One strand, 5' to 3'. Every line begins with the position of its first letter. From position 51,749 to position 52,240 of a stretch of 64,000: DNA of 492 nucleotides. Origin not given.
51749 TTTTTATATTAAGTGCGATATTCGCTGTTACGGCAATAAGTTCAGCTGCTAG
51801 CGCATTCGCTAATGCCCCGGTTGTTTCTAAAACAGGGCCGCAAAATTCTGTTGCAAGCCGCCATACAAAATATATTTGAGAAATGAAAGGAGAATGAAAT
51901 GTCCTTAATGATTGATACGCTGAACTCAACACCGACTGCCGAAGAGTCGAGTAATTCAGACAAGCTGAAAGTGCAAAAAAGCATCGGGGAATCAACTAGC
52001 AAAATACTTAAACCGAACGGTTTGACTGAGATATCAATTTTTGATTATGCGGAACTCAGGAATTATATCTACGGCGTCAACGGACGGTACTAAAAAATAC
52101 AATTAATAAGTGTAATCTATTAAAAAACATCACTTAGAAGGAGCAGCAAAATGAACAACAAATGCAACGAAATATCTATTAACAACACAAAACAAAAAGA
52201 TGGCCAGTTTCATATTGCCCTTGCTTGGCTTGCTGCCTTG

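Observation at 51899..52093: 64-aa protein is a minimised paralogue of the secA-argJ cNMP-binding protein and keeps only its termini and one strand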

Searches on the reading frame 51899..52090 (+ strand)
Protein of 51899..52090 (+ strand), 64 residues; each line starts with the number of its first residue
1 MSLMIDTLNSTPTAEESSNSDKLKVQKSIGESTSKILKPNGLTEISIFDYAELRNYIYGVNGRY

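Call 8: search_protein_families(library=pfam, proteins=[window:51899-52090:+], max_evalue=0.01)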
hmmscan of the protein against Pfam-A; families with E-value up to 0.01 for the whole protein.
window:51899-52090:+ (64 aa): 0 families

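Call 10: find_homologous_proteins(query=window:51899-52090:+, max_evalue=1)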
Query window:51899-52090:+ (64 aa): 4 proteins with E <= 1 among 4 candidates.
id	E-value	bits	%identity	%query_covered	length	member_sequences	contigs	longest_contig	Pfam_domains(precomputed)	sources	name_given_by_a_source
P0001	3.0e-33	129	100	100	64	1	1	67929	-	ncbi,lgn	-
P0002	4.2e-13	66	41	100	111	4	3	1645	-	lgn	-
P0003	5.9e-13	65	42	100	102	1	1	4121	-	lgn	-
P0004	9.1e-12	62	40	100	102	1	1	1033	-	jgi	jgi:CRP/FNR family transcriptional regulator, cyclic AMP receptor protein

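Call 11: find_encoding_contigs(protein=window:51899-52090:+, flank=6000)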
Protein window:51899-52090:+ (64 aa): 1 contig read that carries it; 1 place shown.
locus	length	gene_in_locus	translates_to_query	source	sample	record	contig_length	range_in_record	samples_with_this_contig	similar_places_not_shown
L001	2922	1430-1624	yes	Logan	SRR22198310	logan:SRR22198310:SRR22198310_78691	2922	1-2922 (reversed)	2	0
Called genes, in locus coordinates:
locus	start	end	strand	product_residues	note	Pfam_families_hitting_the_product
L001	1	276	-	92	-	?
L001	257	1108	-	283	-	PF20112:DUF6502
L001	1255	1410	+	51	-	-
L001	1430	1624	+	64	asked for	-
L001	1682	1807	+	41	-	-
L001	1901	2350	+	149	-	-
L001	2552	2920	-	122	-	?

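Call 13: find_encoding_contigs(protein=P0002, flank=6000)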
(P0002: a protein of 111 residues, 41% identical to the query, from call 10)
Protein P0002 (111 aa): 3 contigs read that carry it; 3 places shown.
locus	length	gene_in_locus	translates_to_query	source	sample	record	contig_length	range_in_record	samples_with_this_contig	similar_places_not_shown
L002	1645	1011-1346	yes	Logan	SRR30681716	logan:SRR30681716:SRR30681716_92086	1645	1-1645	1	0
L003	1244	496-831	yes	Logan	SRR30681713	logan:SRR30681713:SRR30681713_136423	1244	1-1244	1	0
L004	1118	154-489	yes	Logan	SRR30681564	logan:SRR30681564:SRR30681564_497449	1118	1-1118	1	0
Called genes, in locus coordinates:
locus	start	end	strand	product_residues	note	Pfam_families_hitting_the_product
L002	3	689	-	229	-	?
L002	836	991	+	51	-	-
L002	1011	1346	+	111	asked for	-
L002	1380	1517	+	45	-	-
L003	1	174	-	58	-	?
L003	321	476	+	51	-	-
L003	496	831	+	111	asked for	-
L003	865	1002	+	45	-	-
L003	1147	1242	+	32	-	?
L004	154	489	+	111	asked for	-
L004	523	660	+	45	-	-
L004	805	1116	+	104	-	?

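Call 14: find_encoding_contigs(protein=P0003, flank=6000)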
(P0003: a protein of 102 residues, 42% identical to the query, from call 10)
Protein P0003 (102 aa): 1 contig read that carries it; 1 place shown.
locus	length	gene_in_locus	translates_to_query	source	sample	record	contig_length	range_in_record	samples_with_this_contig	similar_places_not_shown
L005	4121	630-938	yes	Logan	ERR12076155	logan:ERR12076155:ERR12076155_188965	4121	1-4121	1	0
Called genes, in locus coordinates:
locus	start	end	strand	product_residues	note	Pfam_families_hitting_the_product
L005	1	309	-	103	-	?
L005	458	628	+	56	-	-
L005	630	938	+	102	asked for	-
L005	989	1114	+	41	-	-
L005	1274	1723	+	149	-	-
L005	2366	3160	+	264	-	PF05690:ThiG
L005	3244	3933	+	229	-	PF02390:Methyltransf_4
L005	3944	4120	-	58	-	?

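Call 15: find_encoding_contigs(protein=P0004, flank=6000)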
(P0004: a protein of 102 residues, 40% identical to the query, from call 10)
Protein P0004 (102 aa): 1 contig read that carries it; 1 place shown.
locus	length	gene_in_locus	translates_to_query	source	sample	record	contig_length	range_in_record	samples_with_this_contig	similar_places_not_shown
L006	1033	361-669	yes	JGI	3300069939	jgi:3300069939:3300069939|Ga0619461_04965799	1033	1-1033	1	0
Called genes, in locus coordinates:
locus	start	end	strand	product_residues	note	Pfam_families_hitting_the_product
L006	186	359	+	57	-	-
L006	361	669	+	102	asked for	-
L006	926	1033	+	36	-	?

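Call 26: find_related_loci(query=A3, collection=genome_contigs, flank=8000)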
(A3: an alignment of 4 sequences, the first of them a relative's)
Query A3 (102 aa) in genome_contigs; peptide patterns used: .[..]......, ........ (x = any residue, [..] = any of these).
50 stretches matched a pattern; 2 encode a relative of the query (tblastn E <= 1e-3); 2 distinct loci.
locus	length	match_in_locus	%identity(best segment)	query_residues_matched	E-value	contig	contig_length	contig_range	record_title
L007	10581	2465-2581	69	64-102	2e-16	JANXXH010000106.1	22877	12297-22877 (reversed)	MAG: Gallionella sp. isolate GL140_2_metabat_417 GL140_2_k141_3392108, whole genome shotgun sequence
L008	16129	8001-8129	60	60-102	2e-15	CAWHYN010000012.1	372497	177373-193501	MAG: uncultured beta proteobacterium isolate MFD01476.bin.1.209 genome assembly, contig: contig_20770, whole genome shot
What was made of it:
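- Two species-representative genomes carry 64-aa forms (call 26).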

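Call 34: search_protein_representatives(alignment_id=A3)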
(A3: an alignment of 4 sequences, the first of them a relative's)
Query: 4 sequences, 102 profile positions. Proteins with E-value up to 0.001 (for the whole library): 31; up to 1e-10: 17; up to 1e-30: 2. The best 31 are listed.
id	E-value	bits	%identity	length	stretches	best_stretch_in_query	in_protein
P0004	9.6e-54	196.3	-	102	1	1-102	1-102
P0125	6.8e-39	148.6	-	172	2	1-88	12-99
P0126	3.3e-27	111.1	-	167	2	1-85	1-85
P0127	1.2e-23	99.6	-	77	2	1-50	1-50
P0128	8.1e-20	87.3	-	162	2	1-83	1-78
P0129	1.6e-19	86.3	-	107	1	1-80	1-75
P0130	1.2e-18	83.5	-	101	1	1-102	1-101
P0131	3.5e-17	78.9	-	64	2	60-102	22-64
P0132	2.0e-16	76.4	-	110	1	1-102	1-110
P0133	2.5e-15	72.9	-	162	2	1-86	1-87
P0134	9.6e-15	71.0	-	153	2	21-89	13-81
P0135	1.9e-14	70.1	-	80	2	1-65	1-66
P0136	5.6e-14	68.6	-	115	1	1-76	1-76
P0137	2.2e-13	66.7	-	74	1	1-55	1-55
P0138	3.5e-13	66.0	-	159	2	1-86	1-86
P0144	3.2e-07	46.9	-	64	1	60-102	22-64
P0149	1.2e-05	41.8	-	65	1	54-102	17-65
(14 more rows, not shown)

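Call 37: find_encoding_contigs(protein=P0125, flank=8000)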
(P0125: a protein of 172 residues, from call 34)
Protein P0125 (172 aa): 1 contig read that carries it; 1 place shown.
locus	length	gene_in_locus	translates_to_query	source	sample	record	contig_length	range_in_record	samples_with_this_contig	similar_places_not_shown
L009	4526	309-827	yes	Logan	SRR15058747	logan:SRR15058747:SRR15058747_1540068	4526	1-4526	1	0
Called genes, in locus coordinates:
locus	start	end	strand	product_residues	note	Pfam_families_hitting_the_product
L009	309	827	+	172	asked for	PF00027:cNMP_binding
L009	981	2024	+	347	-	-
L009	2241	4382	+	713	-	PF13371:TPR_9 (faint)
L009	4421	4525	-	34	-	?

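Call 38: find_encoding_contigs(protein=P0126, flank=8000)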
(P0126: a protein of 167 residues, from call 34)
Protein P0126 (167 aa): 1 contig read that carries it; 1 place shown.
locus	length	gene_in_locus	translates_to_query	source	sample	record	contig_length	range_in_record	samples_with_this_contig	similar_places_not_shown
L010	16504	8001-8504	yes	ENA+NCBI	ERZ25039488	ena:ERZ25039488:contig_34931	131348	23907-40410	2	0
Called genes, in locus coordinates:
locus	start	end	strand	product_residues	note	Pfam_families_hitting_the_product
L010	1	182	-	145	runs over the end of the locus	-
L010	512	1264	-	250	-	-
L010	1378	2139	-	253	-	-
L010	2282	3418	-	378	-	PF00266:Aminotran_5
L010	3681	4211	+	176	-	PF00561:Abhydrolase_1, PF06821:Ser_hydrolase, PF12697:Abhydrolase_6 (weak)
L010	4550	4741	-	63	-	-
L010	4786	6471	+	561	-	PF02743:dCache_1, PF07730:HisKA_3, PF02518:HATPase_c, PF13581:HATPase_c_2 (weak)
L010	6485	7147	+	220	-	PF00072:Response_reg, PF00196:GerE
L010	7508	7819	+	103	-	-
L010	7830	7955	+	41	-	-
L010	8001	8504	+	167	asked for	-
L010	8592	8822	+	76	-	-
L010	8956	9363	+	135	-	-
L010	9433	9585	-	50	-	-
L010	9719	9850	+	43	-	-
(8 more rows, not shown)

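Call 41: find_encoding_contigs(protein=P0144, flank=8000, max_places=3)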
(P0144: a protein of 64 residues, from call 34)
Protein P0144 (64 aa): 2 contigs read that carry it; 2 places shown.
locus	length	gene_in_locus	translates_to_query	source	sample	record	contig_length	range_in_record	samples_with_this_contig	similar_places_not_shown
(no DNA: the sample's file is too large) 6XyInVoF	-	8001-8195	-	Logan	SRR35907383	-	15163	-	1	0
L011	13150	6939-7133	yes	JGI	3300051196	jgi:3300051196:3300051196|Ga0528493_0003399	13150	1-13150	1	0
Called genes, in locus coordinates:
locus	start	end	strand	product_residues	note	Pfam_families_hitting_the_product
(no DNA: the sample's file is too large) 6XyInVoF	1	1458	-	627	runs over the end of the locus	?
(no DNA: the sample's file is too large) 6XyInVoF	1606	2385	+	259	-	-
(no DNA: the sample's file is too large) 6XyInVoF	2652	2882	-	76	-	-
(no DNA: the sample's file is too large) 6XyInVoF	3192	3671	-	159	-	-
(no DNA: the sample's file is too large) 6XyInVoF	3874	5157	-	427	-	PF13428:TPR_14 (faint), PF13181:TPR_8 (faint), PF13371:TPR_9, PF13432:TPR_16, PF14559:TPR_19, PF07719:TPR_2 (weak)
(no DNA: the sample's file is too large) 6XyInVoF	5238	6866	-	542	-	PF04773:FecR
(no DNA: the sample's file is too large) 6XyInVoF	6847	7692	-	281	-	PF20112:DUF6502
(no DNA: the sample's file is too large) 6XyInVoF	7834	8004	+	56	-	-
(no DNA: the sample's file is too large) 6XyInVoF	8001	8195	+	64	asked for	-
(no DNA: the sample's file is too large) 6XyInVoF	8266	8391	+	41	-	-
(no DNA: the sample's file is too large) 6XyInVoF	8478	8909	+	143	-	-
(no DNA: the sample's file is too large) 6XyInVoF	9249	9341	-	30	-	-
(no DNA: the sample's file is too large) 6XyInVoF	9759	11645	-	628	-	PF02705:K_trans, PF22776:K_trans_C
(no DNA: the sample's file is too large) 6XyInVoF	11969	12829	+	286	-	PF05050:Methyltransf_21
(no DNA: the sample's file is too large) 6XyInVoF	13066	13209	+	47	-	-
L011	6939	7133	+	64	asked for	-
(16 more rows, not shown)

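Call 42: find_encoding_contigs(protein=P0149, flank=8000, max_places=3)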
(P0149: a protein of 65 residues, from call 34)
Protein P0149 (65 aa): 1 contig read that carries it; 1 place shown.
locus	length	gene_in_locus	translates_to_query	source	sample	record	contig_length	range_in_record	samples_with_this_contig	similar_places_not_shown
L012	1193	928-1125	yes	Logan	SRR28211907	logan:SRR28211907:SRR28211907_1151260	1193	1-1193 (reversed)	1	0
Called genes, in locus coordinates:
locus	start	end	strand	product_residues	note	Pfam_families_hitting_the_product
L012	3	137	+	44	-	?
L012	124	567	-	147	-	-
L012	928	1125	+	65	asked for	-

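Call 43: find_encoding_contigs(protein=P0134, flank=8000, max_places=3)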
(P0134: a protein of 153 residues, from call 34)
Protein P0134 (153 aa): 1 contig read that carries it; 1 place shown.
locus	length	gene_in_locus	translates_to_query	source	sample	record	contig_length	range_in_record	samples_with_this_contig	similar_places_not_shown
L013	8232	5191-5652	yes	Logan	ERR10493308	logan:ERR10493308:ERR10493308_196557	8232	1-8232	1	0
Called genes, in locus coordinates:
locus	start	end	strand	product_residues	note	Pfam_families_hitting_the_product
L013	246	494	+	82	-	-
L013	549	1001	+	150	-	PF16747:Adhesin_E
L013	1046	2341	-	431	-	PF07721:TPR_4 (faint), PF13428:TPR_14 (faint), PF07719:TPR_2 (faint), PF13371:TPR_9 (weak), PF13432:TPR_16, PF14559:TPR_19, PF04575:SlipAM (weak)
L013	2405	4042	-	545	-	PF04773:FecR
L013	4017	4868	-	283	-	PF20112:DUF6502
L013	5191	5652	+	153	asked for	PF00027:cNMP_binding (weak)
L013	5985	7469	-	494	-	PF14559:TPR_19, PF00515:TPR_1, PF13424:TPR_12, PF13432:TPR_16, PF00515:TPR_1, PF07719:TPR_2, PF13424:TPR_12, PF13414:TPR_11, +37 more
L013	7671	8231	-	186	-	?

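Call 44: find_encoding_contigs(protein=P0128, flank=8000, max_places=3)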
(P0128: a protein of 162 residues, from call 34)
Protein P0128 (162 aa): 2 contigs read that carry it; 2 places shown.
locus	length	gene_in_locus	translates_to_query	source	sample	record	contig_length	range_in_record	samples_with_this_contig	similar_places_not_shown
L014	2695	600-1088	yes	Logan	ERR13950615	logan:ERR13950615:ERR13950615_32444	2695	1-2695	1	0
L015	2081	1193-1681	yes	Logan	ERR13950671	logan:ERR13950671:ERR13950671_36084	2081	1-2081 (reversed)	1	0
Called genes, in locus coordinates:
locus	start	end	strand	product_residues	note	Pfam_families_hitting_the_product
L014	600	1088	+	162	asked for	-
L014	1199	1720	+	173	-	PF00583:Acetyltransf_1, PF13673:Acetyltransf_10, PF13508:Acetyltransf_7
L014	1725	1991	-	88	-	PF00708:Acylphosphatase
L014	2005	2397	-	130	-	PF01741:MscL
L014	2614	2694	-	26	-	?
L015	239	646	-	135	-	PF12112:DUF3579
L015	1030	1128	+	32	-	-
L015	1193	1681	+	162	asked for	-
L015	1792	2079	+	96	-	?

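Call 46: find_related_loci(query=A4, collection=metagenome_contigs, flank=6000)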
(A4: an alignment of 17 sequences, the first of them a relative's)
Query A4 (64 aa) in metagenome_contigs; peptide patterns used: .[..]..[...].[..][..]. (x = any residue, [..] = any of these).
106 stretches matched a pattern; 4 encode a relative of the query (tblastn E <= 1e-3); 4 distinct loci.
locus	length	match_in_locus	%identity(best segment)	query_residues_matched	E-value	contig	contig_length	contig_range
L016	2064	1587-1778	55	1-64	2e-19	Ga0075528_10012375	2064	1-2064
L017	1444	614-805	55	1-64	5e-19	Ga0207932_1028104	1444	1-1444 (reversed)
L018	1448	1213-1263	71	48-64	3e-6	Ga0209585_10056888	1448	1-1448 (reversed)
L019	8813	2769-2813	80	50-64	7e-6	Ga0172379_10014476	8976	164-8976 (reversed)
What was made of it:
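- Other copies come from metagenome and read-archive assemblies (calls 11, 13-15, 41, 42, 46).
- Tried and rejected: The two pattern scans confirmed as relatives only members of this family, but the other pattern matches could not be inspected (calls 26, 46).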

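Call 54: predict_structure(alignment_id=A5)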
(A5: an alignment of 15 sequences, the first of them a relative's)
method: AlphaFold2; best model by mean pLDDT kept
length: 64 residues; sequences in the alignment: 15
mean_pLDDT: 55.7   pTM: 0.20
mean pLDDT of the five models: 55.7, 53.9, 50.5, 47.6, 47.0
residues with pLDDT >= 90: 0; 70-90: 7; 50-70: 35; < 50: 22
segments of 3 or more residues with pLDDT < 50: 12-31
pLDDT, mean of each block of 10 residues (from residue 1): 52 45 46 56 61 72 60
secondary structure, 60 per line:
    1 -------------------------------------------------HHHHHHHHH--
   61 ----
elements in order: H50-58
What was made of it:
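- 52052..52090 (+): Tail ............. (residues 52-64), the family-defining C-terminal motif. The predicted helix covers residues 50-58. AF2 helix 50-58 (call 54).
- On cNMP_binding domain family (PF00027): The AF2 model of the 64-aa form is disordered apart from helix 50-58 (call 54).
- The 64-aa form has pLDDT 56 and pTM 0.20, with only helix 50-58 predicted (call 54).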

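Call 63: search_protein_families(library=ncbifam, proteins=[window:51899-52090:+, P0125], max_evalue=0.01)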
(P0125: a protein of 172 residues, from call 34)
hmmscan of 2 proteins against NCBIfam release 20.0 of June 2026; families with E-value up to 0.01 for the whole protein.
window:51899-52090:+ (64 aa): 0 families

P0125 (172 aa): 1 family
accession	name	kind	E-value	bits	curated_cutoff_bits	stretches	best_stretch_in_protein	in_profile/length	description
NF041163.2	encap_f2b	equivalog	4.5e-07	29.3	400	1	9-141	63-195/450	family 2B encapsulin nanocompartment shell protein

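Call 64: search_protein_families(library=padloc, proteins=[window:51899-52090:+], max_evalue=0.01)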
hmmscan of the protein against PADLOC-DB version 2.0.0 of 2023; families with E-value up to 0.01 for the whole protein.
window:51899-52090:+ (64 aa): 0 families
